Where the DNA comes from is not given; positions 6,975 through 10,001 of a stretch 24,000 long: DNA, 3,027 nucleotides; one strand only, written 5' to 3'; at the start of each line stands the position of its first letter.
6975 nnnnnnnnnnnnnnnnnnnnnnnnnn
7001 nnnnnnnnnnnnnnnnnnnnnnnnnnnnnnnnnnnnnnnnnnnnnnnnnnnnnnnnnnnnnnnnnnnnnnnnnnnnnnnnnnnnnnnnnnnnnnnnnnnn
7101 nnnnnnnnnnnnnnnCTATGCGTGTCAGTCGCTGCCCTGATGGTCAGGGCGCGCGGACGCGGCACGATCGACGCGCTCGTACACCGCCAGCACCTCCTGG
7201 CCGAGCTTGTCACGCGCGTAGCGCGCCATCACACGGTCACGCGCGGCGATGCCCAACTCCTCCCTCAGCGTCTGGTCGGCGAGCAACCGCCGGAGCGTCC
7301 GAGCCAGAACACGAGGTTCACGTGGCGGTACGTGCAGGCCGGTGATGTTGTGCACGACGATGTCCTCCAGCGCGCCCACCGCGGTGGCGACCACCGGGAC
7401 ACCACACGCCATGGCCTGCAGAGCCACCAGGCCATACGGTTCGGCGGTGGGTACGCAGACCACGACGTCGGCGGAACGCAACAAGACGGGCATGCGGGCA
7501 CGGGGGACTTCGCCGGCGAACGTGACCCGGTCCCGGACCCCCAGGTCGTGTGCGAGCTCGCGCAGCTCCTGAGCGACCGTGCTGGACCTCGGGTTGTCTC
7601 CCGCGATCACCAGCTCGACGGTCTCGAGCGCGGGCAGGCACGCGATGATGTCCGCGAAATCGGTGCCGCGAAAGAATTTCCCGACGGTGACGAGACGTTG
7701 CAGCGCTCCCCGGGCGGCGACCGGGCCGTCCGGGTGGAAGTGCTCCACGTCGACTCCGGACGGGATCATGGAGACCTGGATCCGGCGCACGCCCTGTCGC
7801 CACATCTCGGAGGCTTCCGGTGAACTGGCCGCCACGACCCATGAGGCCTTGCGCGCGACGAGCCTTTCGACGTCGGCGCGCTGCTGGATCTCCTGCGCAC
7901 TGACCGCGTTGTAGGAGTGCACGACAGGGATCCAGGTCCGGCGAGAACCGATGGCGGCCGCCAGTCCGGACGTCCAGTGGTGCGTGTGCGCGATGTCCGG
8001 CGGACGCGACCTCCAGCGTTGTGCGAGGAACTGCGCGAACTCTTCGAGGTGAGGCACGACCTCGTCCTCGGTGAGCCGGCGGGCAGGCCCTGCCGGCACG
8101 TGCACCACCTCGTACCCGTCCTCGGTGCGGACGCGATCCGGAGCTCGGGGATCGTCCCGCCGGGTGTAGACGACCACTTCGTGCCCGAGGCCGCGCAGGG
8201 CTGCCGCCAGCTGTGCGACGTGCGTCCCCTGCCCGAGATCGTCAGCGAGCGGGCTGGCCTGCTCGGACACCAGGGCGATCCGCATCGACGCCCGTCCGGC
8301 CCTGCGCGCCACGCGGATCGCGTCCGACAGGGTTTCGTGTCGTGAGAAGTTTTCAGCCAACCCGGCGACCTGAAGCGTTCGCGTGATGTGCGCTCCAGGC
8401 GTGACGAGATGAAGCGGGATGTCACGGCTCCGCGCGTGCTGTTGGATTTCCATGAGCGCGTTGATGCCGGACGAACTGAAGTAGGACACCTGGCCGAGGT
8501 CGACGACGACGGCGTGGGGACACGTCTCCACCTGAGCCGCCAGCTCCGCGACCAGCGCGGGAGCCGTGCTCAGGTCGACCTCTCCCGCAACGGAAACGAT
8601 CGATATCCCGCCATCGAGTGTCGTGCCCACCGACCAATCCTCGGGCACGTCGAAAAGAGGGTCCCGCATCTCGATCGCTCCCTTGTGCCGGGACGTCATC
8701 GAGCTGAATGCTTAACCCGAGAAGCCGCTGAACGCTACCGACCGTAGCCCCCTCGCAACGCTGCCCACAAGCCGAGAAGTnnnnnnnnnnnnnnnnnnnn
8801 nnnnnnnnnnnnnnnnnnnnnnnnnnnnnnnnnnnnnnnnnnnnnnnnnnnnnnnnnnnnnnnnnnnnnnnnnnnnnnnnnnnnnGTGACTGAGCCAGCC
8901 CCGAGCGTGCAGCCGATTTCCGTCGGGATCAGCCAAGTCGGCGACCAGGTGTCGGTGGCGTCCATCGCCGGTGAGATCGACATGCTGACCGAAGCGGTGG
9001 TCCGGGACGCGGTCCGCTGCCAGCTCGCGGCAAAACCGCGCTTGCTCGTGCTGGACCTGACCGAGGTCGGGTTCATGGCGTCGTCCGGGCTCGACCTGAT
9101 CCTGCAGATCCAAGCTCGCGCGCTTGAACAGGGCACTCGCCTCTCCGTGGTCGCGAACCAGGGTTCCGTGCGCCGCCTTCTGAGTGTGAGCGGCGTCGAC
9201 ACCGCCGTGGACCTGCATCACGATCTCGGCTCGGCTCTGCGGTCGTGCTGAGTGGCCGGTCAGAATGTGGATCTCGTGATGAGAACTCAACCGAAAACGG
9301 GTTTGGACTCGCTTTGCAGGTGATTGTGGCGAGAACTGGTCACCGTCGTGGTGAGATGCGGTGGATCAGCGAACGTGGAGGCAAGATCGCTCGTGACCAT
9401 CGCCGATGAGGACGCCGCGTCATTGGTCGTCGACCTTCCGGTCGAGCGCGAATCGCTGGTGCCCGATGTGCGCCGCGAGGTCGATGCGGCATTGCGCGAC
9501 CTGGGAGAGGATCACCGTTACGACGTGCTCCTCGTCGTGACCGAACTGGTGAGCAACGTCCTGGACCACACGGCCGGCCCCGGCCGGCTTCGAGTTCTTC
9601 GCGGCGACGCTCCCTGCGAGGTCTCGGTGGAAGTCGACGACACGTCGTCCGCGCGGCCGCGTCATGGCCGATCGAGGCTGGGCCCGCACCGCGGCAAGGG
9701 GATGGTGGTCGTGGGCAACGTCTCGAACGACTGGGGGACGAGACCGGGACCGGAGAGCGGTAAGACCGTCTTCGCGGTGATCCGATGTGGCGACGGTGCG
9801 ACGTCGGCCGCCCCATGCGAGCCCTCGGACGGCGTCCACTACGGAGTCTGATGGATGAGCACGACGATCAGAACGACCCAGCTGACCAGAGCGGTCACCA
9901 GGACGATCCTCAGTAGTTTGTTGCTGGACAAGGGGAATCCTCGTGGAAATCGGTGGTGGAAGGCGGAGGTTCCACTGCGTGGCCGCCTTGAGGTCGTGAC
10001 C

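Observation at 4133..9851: Partner-switching island with 4 STAS, 3 RsbW-like kinase and 1 PP2C modules but no SigB/SigF-type sigma gene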

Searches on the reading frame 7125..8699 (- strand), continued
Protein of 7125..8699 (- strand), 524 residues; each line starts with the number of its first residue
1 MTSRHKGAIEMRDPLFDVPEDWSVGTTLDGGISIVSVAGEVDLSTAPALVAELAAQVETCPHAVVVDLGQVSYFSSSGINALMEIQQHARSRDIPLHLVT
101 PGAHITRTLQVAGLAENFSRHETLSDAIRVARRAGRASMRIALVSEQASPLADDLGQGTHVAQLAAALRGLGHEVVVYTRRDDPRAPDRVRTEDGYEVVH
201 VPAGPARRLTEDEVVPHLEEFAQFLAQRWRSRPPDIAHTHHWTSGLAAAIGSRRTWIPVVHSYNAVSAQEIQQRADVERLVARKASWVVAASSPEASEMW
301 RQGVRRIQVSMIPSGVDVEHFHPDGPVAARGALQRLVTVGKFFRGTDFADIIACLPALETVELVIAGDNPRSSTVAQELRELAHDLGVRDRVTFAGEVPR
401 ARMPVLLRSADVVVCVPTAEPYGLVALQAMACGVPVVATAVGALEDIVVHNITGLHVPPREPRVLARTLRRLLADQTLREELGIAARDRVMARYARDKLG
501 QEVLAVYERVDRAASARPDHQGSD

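Call 64: search_protein_families(library=ncbifam, proteins=[L058:5785-6663:-, L061:11258-12418:+, L058:5207-5728:-, L058:6752-7120:+], max_evalue=1e-10)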
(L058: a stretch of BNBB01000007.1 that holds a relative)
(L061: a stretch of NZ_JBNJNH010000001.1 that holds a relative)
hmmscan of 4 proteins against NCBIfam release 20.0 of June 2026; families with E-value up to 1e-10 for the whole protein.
L058:5785-6663:- (293 aa): 41 families (the best 25 are shown)
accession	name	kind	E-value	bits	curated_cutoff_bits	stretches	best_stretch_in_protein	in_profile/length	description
TIGR02980.1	SigBFG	subfamily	4.8e-81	271.8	234.35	1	66-289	2-226/227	SigB/SigF/SigG family RNA polymerase sigma factor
NF005514.0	PRK07122.1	subfamily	5.4e-77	258.5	372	1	49-289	22-263/264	RNA polymerase sigma factor SigF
TIGR02941.1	Sigma_B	equivalog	1.7e-50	171.9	315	1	59-287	21-251/255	RNA polymerase sigma factor SigB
TIGR02885.1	spore_sigF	equivalog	9.6e-46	156.5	321.45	1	67-289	11-231/231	RNA polymerase sporulation sigma factor SigF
NF004052.0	PRK05572.1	subfamily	6.6e-43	147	311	1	61-289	26-250/252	SigF/SigG family RNA polymerase sporulation sigma factor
NF005644.0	PRK07408.1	subfamily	9.9e-43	146.6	261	1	62-290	22-254/258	RNA polymerase sigma factor SigF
NF006071.0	PRK08215.1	equivalog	9.6e-39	133.5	372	1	66-288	36-256/258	RNA polymerase sporulation sigma factor SigG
TIGR02850.1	spore_sigG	equivalog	5.9e-35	120.9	457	1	67-286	34-251/254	RNA polymerase sporulation sigma factor SigG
TIGR02937.1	sigma70-ECF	superfamily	3.4e-34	117.9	42.9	1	68-289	2-165/165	sigma-70 family RNA polymerase sigma factor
TIGR02997.1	Sig70-cyanoRpoD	subfamily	3.7e-31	108.5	384.5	1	56-286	70-298/298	RNA polymerase sigma factor, RpoD/SigA family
NF005920.0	PRK07921.1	subfamily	3.2e-30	105.2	464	1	65-288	88-317/328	RNA polymerase sigma factor SigB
TIGR02479.1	FliA_WhiG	subfamily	1e-29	103.8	189.6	1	94-289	26-223/224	FliA/WhiG family RNA polymerase sigma factor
NF006666.0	PRK09210.1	equivalog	1.2e-29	103.7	572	1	55-287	120-358/370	RNA polymerase sigma factor RpoD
NF041931.2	MzaA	equivalog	3.6e-28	98.8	800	1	31-287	441-703/726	MZA anti-phage system associated sigma-70 family RNA polymerase sigma factor MzaA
TIGR02393.1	RpoD_Cterm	equivalog_domain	3.1e-27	95.7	354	1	70-288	3-227/238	RNA polymerase sigma factor RpoD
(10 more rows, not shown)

L061:11258-12418:+ (387 aa): 39 families (the best 25 are shown)
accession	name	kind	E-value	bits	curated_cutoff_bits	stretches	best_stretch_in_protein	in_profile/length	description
NF005514.0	PRK07122.1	subfamily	6e-91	304.2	372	1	139-382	19-263/264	RNA polymerase sigma factor SigF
TIGR02980.1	SigBFG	subfamily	2.4e-86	289.1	234.35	1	159-382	2-226/227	SigB/SigF/SigG family RNA polymerase sigma factor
TIGR02941.1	Sigma_B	equivalog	1.5e-53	181.8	315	1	159-379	28-250/255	RNA polymerase sigma factor SigB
TIGR02885.1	spore_sigF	equivalog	1.7e-48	165.4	321.45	1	160-381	11-230/231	RNA polymerase sporulation sigma factor SigF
NF005644.0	PRK07408.1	subfamily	6.8e-45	153.7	261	1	158-382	25-253/258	RNA polymerase sigma factor SigF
NF004052.0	PRK05572.1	subfamily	8.1e-45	153.3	311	1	159-382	31-250/252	SigF/SigG family RNA polymerase sporulation sigma factor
NF006071.0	PRK08215.1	equivalog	2.2e-41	142.1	372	1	159-380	36-255/258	RNA polymerase sporulation sigma factor SigG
TIGR02850.1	spore_sigG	equivalog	1.4e-37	129.6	457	1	159-379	33-251/254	RNA polymerase sporulation sigma factor SigG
TIGR02937.1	sigma70-ECF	superfamily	6.6e-33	113.7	42.9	1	162-381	3-164/165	sigma-70 family RNA polymerase sigma factor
TIGR02479.1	FliA_WhiG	subfamily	1.6e-26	93.5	189.6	1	165-382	1-223/224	FliA/WhiG family RNA polymerase sigma factor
TIGR02997.1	Sig70-cyanoRpoD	subfamily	4.1e-25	88.7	384.5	1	158-379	72-298/298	RNA polymerase sigma factor, RpoD/SigA family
NF005413.0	PRK06986.1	subfamily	1.4e-23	84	201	1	163-383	16-237/241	RNA polymerase sigma factor FliA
NF005920.0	PRK07921.1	subfamily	1.4e-22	80.2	464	1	156-371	86-307/328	RNA polymerase sigma factor SigB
NF004615.0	PRK05949.1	subfamily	1.4e-21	76.8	530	1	158-379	89-315/327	RNA polymerase sigma factor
TIGR02393.1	RpoD_Cterm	equivalog_domain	1.8e-21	76.9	354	1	163-375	3-221/238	RNA polymerase sigma factor RpoD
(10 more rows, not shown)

L058:5207-5728:- (174 aa): 1 family
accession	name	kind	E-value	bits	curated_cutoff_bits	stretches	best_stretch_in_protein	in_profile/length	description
NF041045.1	RsbA_anti_sig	subfamily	1e-27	97.2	210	1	22-172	154-302/303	anti-sigma factor RsbA family regulatory protein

L058:6752-7120:+ (123 aa): 2 families
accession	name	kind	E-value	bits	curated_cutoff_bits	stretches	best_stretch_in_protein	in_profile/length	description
TIGR00377.1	ant_ant_sig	superfamily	1.1e-18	67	53.45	1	13-116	3-107/108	anti-sigma factor antagonist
TIGR02886.1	spore_II_AA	equivalog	4.5e-11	42.7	114.75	1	21-119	7-106/106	anti-sigma F factor antagonist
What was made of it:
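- The L058 and L061 sigma factors score 272 and 289 bits against the TIGR02980 cutoff of 234 (call 64).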

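Call 67: search_protein_families(library=pfam, proteins=[L004:206-643:-], max_evalue=0.01)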
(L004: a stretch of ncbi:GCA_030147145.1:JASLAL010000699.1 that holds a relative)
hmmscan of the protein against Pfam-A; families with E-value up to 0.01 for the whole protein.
L004:206-643:- (145 aa): 2 families
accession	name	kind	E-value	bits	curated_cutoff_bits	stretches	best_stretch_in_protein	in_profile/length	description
PF13581.12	HATPase_c_2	-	9.3e-09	35.8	27.4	1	18-125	3-123/127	Histidine kinase-like ATPase domain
PF02518.31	HATPase_c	-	0.0012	19.7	26.4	1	46-109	7-82/111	Histidine kinase-, DNA gyrase B-, and HSP90-like ATPase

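Call 73: predict_structure(alignment_id=A2)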
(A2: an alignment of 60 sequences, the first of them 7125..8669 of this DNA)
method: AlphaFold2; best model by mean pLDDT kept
length: 514 residues; sequences in the alignment: 60
mean_pLDDT: 90.8   pTM: 0.80
mean pLDDT of the five models: 90.8, 89.5, 89.5, 89.2, 88.2
residues with pLDDT >= 90: 387; 70-90: 99; 50-70: 17; < 50: 11
segments of 3 or more residues with pLDDT < 50: 1-6, 512-514
pLDDT, mean of each block of 10 residues (from residue 1): 52 91 94 94 94 92 92 94 91 83 84 89 81 94 87 95 96 96 97 95 93 98 97 95 95 71 82 94 90 90 94 97 96 87 97 94 94 98 95 97 85 92 93 87 94 97 98 97 92 94 78 43
secondary structure, 60 per line:
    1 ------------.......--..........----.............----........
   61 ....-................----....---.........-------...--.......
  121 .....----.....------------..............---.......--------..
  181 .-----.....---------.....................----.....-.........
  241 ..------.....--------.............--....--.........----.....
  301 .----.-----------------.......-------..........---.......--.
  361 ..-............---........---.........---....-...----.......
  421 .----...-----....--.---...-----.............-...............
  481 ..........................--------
elements in order: E13-19 E22-31 H36-48 E53-64 H66-81 E86-89 H93-101 E109-111 H114-125 E130-134 H147-160 E164-170 E179-181 E187-191 H201-221 E226-230 H232-242 E249-253 H262-274 E277-280 H283-291 E299-301 E324-330 H338-347 E351-357 H364-375 E382-386 H390-398 E402-405 H414-421 E426-428 H434-437 E444-446 H452-464 H466-484 H486-506
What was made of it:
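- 7125..8669 (-): STAS-GT4-like fusion protein (514 aa): N-terminal STAS with canonical SSSG phospho-Ser motif, C-terminal GT-B fold with degenerate donor-binding motifs. AF2 pLDDT 90.8, pTM 0.80 (call 73).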

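Call 75: fold_search(model_id=the predicted structure, library=pdb)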
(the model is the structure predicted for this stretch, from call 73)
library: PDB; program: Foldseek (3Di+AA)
matches with E <= 10: 1554; with E <= 0.001: 417
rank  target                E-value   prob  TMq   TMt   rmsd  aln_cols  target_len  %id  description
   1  6kih_A                5.8e-25  1.00  0.66  0.84   2.9       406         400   28  Sucrose-phosphate synthase (tll1590) from Thermosynechococcus elongatus (released 2020-05-27)
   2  6kih_B                1.0e-23  1.00  0.65  0.83   2.8       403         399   28  Sucrose-phosphate synthase (tll1590) from Thermosynechococcus elongatus (released 2020-05-27)
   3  3c4q_B                5.2e-23  1.00  0.67  0.86   2.6       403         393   24  Structure of the retaining glycosyltransferase MshA : The first step in mycothiol biosynthesis. Organism : Corynebacte (released 2008-04-01)
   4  3c4q_A                6.3e-23  1.00  0.67  0.86   2.5       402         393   24  Structure of the retaining glycosyltransferase MshA : The first step in mycothiol biosynthesis. Organism : Corynebacte (released 2008-04-01)
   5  3c48_B                9.0e-23  1.00  0.40  0.51  10.8       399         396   24  Structure of the retaining glycosyltransferase MshA: The first step in mycothiol biosynthesis. Organism: Corynebacteri (released 2008-03-25)
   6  3c48_A                2.0e-22  1.00  0.40  0.51  10.8       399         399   24  Structure of the retaining glycosyltransferase MshA: The first step in mycothiol biosynthesis. Organism: Corynebacteri (released 2008-03-25)
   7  6tvp_B                1.6e-19  1.00  0.58  0.74   4.9       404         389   24  Structure of Mycobacterium smegmatis alpha-maltose-1-phosphate synthase GlgM (released 2020-04-22)
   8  6tvp_A                2.2e-18  1.00  0.61  0.79   4.1       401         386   25  Structure of Mycobacterium smegmatis alpha-maltose-1-phosphate synthase GlgM (released 2020-04-22)
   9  2r60                  2.3e-18  1.00  0.46  0.51   7.7       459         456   19  Structure of apo Sucrose Phosphate Synthase (SPS) of Halothermothrix orenii (released 2008-06-10)
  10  7qsg_A                1.4e-17  1.00  0.60  0.80   4.4       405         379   22  Methylmannose polysaccharide mannosyltransferase from M. hassiacum (released 2023-01-25)
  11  4xsu_A                1.4e-17  1.00  0.58  0.80   4.8       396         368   20  Crystal structure of Anabaena Alr3699/HepE in complex with UDP and glucose (released 2016-01-13)
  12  3fro_A                2.5e-17  1.00  0.57  0.66   5.0       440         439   20  Crystal structure of Pyrococcus abyssi glycogen synthase with open and closed conformations (released 2010-01-12)
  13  3l01_A                4.1e-17  1.00  0.57  0.67   6.4       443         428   21  Crystal structure of monomeric glycogen synthase from Pyrococcus abyssi (released 2010-12-29)
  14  8dvz                  7.9e-17  1.00  0.59  0.80   3.7       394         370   16  Structure of the Campylobacter concisus glycosyltransferase PglA R282V variant (released 2024-01-17)
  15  4xsu_B                1.3e-16  1.00  0.58  0.80   4.4       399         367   21  Crystal structure of Anabaena Alr3699/HepE in complex with UDP and glucose (released 2016-01-13)
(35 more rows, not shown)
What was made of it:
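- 7125..8669 (-): Foldseek best hits are SPS 6KIH and MshA 3C4Q (call 75).
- On CAZy GT4 retaining glycosyltransferase: Foldseek target-normalised TM-score (TMt) of 0.84-0.86 to SPS and MshA (calls 73, 75).
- The GT-B fold is modelled with high confidence (calls 73, 75).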

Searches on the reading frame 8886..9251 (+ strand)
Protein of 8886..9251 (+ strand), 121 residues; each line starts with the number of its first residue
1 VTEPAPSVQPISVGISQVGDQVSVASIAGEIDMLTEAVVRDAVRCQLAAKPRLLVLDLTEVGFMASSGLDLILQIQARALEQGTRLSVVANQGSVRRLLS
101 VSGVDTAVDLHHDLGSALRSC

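Call 21: search_protein_families(library=ncbifam, proteins=[window:8886-9251:+], max_evalue=0.001)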
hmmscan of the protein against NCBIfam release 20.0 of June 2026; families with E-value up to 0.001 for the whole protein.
window:8886-9251:+ (121 aa): 2 families
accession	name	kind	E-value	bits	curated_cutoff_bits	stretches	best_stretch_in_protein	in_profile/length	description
TIGR00377.1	ant_ant_sig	superfamily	7.8e-17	61.1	53.45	1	19-112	10-104/108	anti-sigma factor antagonist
TIGR02886.1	spore_II_AA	equivalog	7.6e-12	45.2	114.75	1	20-117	7-105/106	anti-sigma F factor antagonist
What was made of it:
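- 8886..9251 (+): Stand-alone STAS 2, with canonical phospho-Ser (MASSG). Divergent from the STAS-GT4 gene. Passes the NCBIfam anti-sigma antagonist cutoff (call 21).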

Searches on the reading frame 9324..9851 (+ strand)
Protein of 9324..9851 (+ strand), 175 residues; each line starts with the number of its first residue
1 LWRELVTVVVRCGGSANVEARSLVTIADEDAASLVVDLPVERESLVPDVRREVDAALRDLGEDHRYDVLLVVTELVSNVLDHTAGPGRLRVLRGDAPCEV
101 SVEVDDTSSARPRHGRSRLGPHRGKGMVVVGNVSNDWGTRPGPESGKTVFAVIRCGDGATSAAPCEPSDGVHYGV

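Call 5: search_protein_families(library=pfam, proteins=[window:9324-9851:+], max_evalue=0.01)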
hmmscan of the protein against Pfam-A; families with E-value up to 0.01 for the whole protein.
window:9324-9851:+ (175 aa): 2 families
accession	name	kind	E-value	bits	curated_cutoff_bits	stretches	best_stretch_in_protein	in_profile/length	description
PF13581.12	HATPase_c_2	-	6.5e-06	26.6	27.4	1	45-148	7-122/127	Histidine kinase-like ATPase domain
PF02518.31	HATPase_c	-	0.0026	18.6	26.4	1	69-119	7-57/111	Histidine kinase-, DNA gyrase B-, and HSP90-like ATPase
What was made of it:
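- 9393..9851 (+): RsbW-like protein 2: stand-alone HATPase_c_2, G1 box reads VDDTS. Pfam 26.6 bits, borderline (call 5).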

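Call 21: search_protein_families(library=ncbifam, proteins=[window:9393-9851:+], max_evalue=0.001)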
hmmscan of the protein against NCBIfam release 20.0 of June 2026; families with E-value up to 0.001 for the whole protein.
window:9393-9851:+ (152 aa): 1 family
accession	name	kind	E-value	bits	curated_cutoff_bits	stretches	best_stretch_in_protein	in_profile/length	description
NF041045.1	RsbA_anti_sig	subfamily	8.6e-11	41.6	210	1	17-128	185-300/303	anti-sigma factor RsbA family regulatory protein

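Call 67: search_protein_families(library=pfam, proteins=[window:9324-9851:+], max_evalue=0.01)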
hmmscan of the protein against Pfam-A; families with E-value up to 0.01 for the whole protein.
window:9324-9851:+ (175 aa): 2 families
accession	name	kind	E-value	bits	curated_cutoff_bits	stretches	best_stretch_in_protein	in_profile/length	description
PF13581.12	HATPase_c_2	-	6.5e-06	26.6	27.4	1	45-148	7-122/127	Histidine kinase-like ATPase domain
PF02518.31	HATPase_c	-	0.0026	18.6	26.4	1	69-119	7-57/111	Histidine kinase-, DNA gyrase B-, and HSP90-like ATPase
